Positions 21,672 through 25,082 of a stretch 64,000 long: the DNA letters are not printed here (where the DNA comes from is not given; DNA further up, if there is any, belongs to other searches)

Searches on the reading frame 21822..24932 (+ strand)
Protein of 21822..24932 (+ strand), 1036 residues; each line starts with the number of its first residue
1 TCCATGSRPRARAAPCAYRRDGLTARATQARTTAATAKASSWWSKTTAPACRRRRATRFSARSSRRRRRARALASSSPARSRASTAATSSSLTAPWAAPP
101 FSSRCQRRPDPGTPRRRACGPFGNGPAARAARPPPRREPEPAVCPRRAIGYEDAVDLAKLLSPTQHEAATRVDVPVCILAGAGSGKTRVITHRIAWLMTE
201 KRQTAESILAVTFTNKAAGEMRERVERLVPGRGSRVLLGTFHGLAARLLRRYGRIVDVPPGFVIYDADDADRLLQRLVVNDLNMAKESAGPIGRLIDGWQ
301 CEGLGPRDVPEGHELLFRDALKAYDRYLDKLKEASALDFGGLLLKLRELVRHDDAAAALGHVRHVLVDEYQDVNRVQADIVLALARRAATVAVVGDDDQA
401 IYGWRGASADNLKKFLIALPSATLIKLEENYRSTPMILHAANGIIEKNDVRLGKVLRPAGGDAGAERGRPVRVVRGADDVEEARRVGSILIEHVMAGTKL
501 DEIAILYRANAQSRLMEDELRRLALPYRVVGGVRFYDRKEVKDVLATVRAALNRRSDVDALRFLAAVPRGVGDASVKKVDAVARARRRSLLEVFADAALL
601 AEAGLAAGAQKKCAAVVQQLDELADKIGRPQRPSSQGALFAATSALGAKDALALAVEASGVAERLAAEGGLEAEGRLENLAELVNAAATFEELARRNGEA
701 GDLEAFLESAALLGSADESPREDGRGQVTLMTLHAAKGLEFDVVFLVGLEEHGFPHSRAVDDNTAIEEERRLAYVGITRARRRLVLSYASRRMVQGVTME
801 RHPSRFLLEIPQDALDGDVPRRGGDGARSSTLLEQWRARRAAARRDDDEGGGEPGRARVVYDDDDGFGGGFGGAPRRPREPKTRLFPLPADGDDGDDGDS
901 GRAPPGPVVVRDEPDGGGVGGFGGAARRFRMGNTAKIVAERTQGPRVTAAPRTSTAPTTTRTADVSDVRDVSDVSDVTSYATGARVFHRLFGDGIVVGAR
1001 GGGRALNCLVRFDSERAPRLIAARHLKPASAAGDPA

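Call 45: search_protein_families(library=pfam, max_evalue=0.01, proteins=[window:21822-24932:+])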
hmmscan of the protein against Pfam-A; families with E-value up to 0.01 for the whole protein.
window:21822-24932:+ (1036 aa): 6 families
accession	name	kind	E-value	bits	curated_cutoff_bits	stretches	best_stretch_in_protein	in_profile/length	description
PF13361.12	UvrD_C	-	3.7e-66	224.4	25.6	1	425-790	1-349/350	UvrD-like helicase C-terminal domain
PF00580.27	UvrD-helicase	-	5.2e-65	220.3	23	1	161-415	1-266/271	UvrD/REP helicase N-terminal domain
PF13245.12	AAA_19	-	2.2e-22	80.1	25.1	1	171-403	9-132/134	AAA domain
PF13538.12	UvrD_C_2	-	6.9e-09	35.9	27.4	1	728-786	2-51/52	UvrD-like helicase C-terminal domain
PF13604.12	AAA_30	-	1.3e-06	28.8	27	0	355-400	82-128/191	AAA domain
PF01443.25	Viral_helicase1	-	1.9e-06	28.3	21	0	728-785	177-225/228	Viral superfamily 1 RNA helicase core domain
